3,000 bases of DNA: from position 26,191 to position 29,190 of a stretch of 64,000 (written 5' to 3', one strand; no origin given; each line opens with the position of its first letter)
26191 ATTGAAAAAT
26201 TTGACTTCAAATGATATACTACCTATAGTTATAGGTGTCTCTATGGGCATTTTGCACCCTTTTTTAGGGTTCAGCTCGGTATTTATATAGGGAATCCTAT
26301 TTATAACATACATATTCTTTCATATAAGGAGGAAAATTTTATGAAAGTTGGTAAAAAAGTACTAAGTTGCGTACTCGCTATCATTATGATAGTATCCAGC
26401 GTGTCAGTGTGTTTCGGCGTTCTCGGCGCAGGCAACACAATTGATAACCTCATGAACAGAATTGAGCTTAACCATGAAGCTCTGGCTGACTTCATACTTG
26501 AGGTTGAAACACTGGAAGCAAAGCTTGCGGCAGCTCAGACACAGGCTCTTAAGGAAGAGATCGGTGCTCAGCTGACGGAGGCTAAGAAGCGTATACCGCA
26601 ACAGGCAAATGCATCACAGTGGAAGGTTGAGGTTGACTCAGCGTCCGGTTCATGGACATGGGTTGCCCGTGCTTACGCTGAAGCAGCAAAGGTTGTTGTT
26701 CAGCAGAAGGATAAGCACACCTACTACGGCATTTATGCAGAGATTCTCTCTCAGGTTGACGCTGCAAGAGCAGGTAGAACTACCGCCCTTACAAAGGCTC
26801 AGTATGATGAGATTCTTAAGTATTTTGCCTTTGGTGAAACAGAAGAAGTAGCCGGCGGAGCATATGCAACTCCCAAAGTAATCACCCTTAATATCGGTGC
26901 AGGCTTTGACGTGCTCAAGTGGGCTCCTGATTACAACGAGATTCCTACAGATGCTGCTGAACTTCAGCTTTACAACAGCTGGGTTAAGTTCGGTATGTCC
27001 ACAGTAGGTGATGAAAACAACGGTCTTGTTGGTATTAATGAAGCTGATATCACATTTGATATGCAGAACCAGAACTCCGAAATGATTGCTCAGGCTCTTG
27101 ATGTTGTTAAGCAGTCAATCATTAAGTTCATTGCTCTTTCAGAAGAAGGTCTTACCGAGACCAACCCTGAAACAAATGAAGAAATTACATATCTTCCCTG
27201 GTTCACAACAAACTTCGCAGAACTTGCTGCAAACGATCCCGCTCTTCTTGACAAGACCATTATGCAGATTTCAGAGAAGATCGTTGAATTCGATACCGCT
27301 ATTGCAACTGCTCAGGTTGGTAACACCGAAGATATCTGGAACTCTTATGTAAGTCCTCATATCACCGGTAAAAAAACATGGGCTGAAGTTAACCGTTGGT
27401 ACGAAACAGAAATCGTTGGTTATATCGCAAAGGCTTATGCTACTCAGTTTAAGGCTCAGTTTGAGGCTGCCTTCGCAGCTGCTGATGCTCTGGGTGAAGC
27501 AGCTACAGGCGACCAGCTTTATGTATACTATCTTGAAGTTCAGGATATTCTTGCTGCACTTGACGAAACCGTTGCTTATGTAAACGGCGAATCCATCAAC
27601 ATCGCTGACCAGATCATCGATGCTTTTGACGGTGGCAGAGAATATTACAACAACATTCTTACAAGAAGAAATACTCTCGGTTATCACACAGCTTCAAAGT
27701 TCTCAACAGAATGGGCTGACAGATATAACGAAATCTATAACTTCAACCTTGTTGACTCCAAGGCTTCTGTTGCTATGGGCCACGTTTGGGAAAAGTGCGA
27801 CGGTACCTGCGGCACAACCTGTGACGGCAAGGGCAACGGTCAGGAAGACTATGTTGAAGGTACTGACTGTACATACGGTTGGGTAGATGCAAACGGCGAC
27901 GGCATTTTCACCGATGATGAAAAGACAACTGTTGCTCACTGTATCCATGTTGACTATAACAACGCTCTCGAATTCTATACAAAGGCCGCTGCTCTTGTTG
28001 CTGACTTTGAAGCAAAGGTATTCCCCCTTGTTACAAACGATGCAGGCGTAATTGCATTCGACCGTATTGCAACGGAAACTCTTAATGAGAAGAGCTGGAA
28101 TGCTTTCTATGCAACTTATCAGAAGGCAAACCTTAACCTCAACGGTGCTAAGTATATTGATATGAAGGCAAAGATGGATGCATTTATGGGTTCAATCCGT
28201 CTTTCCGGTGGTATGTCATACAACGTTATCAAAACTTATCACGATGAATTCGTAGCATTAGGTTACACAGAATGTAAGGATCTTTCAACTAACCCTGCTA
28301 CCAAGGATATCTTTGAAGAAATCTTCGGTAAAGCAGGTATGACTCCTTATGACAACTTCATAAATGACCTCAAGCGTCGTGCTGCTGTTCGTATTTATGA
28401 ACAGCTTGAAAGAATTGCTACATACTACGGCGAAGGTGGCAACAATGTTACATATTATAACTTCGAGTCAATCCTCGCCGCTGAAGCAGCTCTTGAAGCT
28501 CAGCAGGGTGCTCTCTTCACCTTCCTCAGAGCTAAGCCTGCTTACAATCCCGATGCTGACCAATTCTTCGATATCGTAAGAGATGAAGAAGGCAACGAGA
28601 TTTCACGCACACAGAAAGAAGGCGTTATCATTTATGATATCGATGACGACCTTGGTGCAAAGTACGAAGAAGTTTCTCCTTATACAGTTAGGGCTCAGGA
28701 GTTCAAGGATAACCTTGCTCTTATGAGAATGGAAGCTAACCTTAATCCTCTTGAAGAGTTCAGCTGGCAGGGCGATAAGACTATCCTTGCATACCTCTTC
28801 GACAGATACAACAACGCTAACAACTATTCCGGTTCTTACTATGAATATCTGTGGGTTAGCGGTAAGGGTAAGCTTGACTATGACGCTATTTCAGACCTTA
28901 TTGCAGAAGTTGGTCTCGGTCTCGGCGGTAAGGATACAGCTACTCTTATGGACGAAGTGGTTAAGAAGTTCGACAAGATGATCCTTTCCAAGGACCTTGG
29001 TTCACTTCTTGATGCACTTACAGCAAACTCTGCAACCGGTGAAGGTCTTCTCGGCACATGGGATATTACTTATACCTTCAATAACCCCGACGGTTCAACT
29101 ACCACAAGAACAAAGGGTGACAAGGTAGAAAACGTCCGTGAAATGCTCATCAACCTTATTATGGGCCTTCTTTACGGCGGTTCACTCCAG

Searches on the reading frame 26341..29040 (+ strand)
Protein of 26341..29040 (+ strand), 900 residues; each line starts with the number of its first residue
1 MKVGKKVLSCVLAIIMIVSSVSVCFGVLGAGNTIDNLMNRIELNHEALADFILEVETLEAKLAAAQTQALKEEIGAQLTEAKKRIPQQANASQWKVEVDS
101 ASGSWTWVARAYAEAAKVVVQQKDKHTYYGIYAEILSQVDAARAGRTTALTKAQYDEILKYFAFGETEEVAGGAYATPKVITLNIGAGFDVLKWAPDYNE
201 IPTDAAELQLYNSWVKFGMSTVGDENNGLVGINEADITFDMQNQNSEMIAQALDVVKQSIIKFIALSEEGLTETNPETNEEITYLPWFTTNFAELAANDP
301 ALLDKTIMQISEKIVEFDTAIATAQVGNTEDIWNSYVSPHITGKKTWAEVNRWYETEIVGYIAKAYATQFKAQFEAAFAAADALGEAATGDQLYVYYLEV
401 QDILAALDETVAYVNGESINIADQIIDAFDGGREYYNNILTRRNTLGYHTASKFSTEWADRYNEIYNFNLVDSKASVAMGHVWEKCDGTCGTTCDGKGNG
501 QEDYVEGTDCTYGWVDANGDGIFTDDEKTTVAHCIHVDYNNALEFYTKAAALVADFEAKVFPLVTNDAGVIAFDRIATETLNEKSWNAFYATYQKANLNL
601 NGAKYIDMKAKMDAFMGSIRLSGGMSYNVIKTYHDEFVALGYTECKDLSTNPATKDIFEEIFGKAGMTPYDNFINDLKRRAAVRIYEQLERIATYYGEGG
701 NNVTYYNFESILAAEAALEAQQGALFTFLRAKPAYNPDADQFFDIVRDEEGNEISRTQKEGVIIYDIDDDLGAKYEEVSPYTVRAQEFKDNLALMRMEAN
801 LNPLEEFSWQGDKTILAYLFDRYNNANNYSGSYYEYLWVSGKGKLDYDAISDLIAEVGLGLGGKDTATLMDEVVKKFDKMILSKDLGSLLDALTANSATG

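Call 78: search_solved_structures(query=window:26341-29040:+, max_evalue=1)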
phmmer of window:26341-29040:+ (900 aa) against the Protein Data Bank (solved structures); distinct sequences matched with E-value up to 1: 0.
